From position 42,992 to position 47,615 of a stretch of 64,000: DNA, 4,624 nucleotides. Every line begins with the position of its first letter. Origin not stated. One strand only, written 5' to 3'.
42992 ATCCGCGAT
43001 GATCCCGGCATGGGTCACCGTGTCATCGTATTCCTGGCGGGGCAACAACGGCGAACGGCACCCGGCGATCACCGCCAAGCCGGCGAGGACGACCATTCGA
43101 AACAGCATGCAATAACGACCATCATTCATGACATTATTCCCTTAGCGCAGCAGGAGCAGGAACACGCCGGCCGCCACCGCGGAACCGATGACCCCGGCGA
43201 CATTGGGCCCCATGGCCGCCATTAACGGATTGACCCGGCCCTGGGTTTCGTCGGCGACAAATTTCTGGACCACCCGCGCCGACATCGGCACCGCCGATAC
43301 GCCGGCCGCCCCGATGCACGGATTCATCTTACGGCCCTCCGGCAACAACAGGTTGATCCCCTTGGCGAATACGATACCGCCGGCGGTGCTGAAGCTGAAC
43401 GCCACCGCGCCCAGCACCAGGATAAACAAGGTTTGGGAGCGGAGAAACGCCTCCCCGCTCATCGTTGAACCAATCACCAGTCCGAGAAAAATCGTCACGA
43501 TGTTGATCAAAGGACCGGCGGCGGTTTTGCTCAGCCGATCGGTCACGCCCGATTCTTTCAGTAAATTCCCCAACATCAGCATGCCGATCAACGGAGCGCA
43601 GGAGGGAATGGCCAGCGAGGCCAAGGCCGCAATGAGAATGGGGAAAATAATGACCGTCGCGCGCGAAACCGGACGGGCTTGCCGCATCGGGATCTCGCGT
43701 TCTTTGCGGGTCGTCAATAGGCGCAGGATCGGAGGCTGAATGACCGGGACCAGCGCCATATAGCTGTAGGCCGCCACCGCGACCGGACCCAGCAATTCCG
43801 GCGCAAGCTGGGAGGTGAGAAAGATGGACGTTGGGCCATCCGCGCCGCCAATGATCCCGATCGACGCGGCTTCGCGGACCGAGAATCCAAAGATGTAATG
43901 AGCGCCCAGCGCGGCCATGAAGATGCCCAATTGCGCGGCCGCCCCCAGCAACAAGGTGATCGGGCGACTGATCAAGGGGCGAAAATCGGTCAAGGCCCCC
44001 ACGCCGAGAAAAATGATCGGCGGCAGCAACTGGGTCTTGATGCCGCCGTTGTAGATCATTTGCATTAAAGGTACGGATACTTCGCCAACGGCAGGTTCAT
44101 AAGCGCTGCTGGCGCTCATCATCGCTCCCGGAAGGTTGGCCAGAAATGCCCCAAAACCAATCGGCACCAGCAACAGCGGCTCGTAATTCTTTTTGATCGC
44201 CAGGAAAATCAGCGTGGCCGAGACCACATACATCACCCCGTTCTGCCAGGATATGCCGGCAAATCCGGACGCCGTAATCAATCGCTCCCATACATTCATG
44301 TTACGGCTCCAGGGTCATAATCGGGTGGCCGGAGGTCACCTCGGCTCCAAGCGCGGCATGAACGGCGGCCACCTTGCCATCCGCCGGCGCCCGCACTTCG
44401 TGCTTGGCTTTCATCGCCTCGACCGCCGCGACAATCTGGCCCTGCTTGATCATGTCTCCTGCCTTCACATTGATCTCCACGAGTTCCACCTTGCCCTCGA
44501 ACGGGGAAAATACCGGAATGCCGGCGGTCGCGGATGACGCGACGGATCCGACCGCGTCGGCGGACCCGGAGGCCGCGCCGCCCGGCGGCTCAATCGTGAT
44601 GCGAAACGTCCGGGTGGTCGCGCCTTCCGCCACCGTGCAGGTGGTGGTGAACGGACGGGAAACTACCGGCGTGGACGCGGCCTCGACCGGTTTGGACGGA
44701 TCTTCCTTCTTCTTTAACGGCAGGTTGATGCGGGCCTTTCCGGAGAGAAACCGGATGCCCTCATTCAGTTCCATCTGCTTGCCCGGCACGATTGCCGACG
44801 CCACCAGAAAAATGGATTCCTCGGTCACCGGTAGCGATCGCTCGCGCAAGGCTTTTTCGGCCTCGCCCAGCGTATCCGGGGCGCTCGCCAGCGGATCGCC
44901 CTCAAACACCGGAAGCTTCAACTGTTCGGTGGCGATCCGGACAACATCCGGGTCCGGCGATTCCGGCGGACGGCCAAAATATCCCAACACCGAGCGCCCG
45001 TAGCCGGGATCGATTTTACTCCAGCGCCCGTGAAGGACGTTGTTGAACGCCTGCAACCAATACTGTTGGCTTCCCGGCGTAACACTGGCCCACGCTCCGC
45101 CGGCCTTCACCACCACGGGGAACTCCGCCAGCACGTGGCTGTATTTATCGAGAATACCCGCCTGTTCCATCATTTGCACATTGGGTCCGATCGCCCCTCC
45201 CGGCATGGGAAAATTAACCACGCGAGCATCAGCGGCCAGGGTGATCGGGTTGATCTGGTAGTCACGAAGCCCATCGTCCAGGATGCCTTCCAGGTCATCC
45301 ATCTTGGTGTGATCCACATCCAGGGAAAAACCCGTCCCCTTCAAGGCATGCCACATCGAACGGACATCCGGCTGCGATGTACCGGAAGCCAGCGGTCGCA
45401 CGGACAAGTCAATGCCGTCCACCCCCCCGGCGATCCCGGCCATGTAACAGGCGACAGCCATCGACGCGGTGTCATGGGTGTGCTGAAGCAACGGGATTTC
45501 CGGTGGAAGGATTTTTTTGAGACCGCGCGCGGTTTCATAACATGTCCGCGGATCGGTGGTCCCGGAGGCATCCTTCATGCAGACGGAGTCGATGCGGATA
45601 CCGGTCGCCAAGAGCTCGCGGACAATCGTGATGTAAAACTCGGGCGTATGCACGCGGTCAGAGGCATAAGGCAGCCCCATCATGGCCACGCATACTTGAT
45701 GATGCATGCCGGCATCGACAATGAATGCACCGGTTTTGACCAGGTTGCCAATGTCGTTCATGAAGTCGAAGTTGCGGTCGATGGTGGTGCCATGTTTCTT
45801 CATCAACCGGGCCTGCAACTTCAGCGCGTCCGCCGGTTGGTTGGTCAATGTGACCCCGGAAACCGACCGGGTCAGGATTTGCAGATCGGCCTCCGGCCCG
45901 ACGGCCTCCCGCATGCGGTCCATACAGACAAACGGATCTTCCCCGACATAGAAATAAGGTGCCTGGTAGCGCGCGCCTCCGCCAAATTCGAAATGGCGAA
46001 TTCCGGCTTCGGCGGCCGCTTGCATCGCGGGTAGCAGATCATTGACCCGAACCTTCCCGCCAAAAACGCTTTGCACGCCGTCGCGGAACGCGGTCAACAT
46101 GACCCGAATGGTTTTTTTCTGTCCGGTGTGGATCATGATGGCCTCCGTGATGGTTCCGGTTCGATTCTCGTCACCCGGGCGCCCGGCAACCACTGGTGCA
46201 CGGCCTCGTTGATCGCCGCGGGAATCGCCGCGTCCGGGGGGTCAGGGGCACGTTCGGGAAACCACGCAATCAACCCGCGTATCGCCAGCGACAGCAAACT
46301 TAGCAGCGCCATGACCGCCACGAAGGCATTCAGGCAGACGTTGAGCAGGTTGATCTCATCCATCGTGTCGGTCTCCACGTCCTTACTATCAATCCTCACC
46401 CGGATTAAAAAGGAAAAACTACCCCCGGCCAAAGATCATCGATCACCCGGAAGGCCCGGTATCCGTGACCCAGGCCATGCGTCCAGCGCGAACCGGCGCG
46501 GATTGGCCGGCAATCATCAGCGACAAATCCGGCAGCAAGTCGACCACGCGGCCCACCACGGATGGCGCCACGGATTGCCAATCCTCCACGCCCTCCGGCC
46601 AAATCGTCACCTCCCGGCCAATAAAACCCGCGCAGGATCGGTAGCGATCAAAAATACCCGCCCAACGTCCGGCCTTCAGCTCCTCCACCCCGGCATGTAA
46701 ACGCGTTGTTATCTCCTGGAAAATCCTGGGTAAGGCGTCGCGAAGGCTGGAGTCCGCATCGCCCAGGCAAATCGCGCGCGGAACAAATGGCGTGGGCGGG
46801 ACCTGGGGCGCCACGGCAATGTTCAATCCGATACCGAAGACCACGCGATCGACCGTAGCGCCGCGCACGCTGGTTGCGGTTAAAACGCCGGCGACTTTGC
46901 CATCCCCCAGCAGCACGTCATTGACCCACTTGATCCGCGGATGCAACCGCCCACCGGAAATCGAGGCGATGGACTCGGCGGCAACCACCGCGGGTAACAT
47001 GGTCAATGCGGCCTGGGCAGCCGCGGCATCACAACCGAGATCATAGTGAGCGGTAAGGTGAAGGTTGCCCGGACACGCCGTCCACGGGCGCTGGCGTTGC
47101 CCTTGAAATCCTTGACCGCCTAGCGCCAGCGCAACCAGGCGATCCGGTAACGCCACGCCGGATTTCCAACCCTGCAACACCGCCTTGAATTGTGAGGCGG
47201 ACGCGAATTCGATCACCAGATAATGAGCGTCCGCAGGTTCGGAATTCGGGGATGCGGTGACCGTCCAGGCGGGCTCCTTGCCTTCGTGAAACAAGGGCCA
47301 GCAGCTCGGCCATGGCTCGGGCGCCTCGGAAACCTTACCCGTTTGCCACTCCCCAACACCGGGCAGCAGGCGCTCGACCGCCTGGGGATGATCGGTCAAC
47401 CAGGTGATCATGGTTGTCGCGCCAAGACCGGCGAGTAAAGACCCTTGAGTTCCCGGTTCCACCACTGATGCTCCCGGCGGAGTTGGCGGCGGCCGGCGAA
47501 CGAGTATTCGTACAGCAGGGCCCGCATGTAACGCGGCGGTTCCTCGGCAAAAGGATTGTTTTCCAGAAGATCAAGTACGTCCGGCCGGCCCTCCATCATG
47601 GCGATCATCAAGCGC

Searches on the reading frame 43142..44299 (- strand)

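Call 21: search_protein_families(library=pfam, proteins=[window:43142-44299:-])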
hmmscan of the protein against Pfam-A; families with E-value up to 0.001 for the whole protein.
window:43142-44299:- (385 aa): 1 family
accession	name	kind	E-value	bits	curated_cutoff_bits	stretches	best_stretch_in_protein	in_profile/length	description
PF03977.18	OAD_beta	-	2.8e-143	477.6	31.6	1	20-383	2-348/349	Na+-transporting oxaloacetate decarboxylase beta subunit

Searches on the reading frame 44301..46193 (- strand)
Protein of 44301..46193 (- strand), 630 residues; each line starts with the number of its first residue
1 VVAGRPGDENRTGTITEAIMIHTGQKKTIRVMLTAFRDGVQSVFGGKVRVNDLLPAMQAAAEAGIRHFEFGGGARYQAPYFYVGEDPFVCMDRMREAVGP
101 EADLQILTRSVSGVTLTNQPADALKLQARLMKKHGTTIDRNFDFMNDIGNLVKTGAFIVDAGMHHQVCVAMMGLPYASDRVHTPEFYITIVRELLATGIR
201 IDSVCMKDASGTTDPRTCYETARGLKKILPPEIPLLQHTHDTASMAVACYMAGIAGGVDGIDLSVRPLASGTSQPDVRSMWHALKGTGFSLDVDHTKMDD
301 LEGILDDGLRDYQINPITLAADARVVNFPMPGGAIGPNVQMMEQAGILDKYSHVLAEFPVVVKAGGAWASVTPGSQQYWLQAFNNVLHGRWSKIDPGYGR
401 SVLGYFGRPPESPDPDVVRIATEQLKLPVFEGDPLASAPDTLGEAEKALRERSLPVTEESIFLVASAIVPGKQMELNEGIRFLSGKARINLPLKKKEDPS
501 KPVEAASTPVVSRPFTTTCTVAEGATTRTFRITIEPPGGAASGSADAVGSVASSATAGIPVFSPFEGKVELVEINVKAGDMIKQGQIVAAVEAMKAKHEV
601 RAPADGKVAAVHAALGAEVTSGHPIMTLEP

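Call 21: search_protein_families(library=pfam, proteins=[window:44301-46193:-])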
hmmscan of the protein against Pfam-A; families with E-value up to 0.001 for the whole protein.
window:44301-46193:- (630 aa): 6 families
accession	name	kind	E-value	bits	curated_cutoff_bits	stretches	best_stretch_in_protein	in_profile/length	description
PF02436.23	PYC_OADA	-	4.3e-19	69.5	27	1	325-464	1-150/201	Conserved carboxylase domain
PF00364.28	Biotin_lipoyl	-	4.5e-16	58.9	22.1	1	564-628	10-73/73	Biotin-requiring enzyme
PF00682.25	HMGL-like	-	9.2e-10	38.8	29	1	184-301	141-256/260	HMGL-like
PF13533.13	Biotin_lipoyl_2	-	2.4e-07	30.9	29.8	1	560-589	2-29/32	Biotin-lipoyl like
PF13437.12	HlyD_3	-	7.9e-05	23.8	22.2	0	600-630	2-32/106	HlyD family secretion protein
PF01597.25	GCV_H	-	0.00026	21.3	22.2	0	571-615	33-78/122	Glycine cleavage H-protein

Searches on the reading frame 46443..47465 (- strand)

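Call 21: search_protein_families(library=pfam, proteins=[window:46443-47465:-])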
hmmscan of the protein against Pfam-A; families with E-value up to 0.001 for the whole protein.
window:46443-47465:- (340 aa): 1 family
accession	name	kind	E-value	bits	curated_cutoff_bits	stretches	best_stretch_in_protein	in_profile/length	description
PF03099.24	BPL_LplA_LipB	-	9.7e-05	22.7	21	1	175-215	94-133/133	Biotin/lipoate A/B protein ligase family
